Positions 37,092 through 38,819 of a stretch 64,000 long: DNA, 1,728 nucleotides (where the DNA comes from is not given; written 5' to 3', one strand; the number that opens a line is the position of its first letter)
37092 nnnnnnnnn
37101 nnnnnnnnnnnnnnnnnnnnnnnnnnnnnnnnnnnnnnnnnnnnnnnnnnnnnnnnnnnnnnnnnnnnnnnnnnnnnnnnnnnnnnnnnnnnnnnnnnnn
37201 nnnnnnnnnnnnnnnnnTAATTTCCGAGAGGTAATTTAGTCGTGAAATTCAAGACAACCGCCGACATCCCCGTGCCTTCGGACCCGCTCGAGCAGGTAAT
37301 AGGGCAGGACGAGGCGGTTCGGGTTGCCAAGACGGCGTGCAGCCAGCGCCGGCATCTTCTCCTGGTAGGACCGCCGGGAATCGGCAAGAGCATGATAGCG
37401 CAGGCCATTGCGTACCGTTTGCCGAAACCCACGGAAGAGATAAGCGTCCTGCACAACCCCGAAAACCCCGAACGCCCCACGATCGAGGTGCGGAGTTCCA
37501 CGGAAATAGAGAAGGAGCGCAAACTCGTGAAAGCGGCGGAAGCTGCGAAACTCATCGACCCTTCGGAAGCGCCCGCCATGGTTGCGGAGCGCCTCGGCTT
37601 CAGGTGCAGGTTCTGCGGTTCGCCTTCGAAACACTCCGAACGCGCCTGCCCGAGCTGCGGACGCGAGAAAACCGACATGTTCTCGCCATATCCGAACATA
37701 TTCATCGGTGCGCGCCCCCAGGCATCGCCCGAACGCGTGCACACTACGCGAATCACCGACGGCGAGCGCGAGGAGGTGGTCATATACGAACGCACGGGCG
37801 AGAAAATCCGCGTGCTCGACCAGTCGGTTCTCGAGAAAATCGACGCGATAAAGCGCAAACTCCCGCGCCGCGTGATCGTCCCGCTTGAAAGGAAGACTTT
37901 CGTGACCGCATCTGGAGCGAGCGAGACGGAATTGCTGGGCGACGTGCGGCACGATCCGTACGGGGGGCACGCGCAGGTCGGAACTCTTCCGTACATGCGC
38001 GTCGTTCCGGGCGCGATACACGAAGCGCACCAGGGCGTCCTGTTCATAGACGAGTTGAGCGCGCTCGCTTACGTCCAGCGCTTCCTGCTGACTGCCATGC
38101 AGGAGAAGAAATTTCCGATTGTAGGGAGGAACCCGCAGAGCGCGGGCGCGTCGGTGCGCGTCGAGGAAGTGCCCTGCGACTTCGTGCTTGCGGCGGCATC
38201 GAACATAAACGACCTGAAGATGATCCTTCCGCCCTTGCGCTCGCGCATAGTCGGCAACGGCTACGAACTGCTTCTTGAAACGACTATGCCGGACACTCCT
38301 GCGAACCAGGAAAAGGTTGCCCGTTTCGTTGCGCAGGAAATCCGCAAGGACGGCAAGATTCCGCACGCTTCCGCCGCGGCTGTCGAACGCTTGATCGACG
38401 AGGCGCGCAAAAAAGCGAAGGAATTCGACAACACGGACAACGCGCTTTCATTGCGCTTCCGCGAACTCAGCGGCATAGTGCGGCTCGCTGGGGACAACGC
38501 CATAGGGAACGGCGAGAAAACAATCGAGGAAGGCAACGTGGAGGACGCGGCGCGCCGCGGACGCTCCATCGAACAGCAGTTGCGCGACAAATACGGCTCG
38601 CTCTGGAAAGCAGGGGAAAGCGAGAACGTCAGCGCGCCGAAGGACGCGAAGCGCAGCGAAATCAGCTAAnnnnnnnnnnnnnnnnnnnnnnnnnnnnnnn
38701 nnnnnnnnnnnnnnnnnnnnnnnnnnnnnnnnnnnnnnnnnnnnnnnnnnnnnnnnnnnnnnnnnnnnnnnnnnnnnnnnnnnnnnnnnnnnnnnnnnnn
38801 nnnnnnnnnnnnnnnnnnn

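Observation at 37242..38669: LonB-like AAA+ ATPase without protease domain, TM hairpin replaced by a zinc ribbon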

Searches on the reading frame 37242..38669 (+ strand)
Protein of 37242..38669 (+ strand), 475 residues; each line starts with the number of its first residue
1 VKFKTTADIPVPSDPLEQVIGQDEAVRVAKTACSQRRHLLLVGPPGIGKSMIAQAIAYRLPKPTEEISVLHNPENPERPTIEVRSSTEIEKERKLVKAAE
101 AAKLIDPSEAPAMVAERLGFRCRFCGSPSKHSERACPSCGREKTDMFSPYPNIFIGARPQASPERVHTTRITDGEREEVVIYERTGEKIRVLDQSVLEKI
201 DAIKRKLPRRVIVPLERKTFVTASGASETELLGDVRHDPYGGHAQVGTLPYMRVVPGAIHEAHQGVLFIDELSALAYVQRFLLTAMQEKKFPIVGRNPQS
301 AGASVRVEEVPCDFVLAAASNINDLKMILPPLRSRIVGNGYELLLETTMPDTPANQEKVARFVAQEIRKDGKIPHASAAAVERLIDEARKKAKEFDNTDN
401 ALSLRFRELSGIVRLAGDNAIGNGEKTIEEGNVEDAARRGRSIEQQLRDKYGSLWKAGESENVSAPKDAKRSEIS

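Call 3: search_protein_families(library=pfam, proteins=[window:37242-38669:+], max_evalue=0.01)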
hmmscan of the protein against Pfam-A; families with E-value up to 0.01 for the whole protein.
window:37242-38669:+ (475 aa): 17 families
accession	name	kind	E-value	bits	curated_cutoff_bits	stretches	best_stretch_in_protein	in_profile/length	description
PF01078.27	Mg_chelatase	-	3.4e-15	56.5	20.3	2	16-66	2-52/207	Magnesium chelatase, subunit ChlI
PF07728.20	AAA_5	-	5.4e-10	39.9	22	1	38-68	1-32/139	AAA domain (dynein-related subfamily)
PF00158.32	Sigma54_activat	-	7.1e-10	39.3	20.2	1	257-306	87-136/168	Sigma-54 interaction domain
PF00004.35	AAA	-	3.2e-07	31.3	21.2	1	39-70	1-32/131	ATPase family associated with various cellular activities (AAA)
PF05496.18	RuvB_N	-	3.7e-07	30.5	27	1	26-60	23-57/159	Holliday junction DNA helicase RuvB P-loop domain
PF20720.3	nSTAND3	-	1.8e-06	28.2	27.2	1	24-75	5-56/155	Novel STAND NTPase 3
PF00493.29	MCM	-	2.7e-06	27.1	23.3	1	209-290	75-149/224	MCM P-loop domain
PF13191.12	AAA_16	-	8.5e-05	23.5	32.6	1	30-102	17-85/167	AAA ATPase domain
PF13401.12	AAA_22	-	0.00017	22.3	27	1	35-76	4-34/130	AAA domain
PF20030.5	bpMoxR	-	0.00033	20.2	27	1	17-60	12-55/205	MoxR domain in the MoxR-vWA-beta-propeller ternary systems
PF01057.23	Parvo_NS1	-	0.00065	19.2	20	1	26-61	103-138/271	Parvovirus non-structural protein NS1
PF12775.13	AAA_7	-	0.0013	18.7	25.8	1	29-62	26-59/181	P-loop containing dynein motor region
PF13245.12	AAA_19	-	0.0015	19.2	25.1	0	32-64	7-39/134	AAA domain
PF00005.33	ABC_tran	-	0.0021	19.1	25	1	33-76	8-51/137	ABC transporter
PF24883.2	NPHP3_N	-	0.0082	16.8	24.8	0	22-65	8-51/164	Nephrocystin 3, N-terminal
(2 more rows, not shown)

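Call 4: search_protein_families(library=ncbifam, proteins=[window:37242-38669:+], max_evalue=0.01)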
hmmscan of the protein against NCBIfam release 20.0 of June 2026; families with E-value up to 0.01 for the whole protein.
window:37242-38669:+ (475 aa): 26 families (the best 25 are shown)
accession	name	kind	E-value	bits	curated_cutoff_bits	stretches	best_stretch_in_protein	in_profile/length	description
TIGR00764.1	lon_rel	equivalog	2.7e-106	356.6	516.6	2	216-452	170-403/608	ATP-dependent protease LonB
NF038308.1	RNA_repair_RtcR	equivalog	1.1e-10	40.9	650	1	256-298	271-314/530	RNA repair transcriptional activator RtcR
TIGR00368.1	TIGR00368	hypoth_equivalog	5.9e-10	38.3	362.4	1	16-66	191-241/499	YifB family Mg chelatase-like AAA ATPase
TIGR02902.1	spore_lonB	equivalog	6.2e-10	38.3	723.3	2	231-337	143-256/531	ATP-dependent protease LonB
TIGR02903.1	spore_lon_C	equivalog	6.9e-10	38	678.8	2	15-55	152-194/615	Lon family ATP-dependent protease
NF007365.0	PRK09862.1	equivalog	3.3e-08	32.6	530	1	14-65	188-239/506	YifB family Mg chelatase-like AAA ATPase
TIGR00635.1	ruvB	equivalog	2.4e-07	30.1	299.05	1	26-61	20-55/305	Holliday junction branch migration DNA helicase RuvB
NF000868.0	PRK00080.1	equivalog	1.5e-06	27.4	282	1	26-61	41-76/330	Holliday junction branch migration DNA helicase RuvB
NF009067.0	PRK12402.1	equivalog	3.7e-05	22.9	317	1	16-60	14-60/340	replication factor C small subunit 2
TIGR03922.1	T7SS_EccA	equivalog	0.00017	20.3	466.65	1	34-58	310-334/557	type VII secretion AAA-ATPase EccA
NF008469.0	PRK11361.1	equivalog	0.0006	18.6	714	0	257-297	231-272/461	acetoacetate metabolism transcriptional regulator AtoC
NF042959.1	IteA_antiphage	equivalog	0.00099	18.3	510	1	27-62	116-151/367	anti-phage ATPase IteA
NF038214.1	IS21_help_AAA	equivalog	0.0019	17.9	200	1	35-60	89-114/232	IS21-like element helper ATPase IstB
NF003069.1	PRK03992.1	subfamily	0.0019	17.4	500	0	38-58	167-187/379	proteasome-activating nucleotidase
TIGR03689.1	pup_AAA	equivalog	0.0019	17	504.75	1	37-66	217-246/512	proteasome ATPase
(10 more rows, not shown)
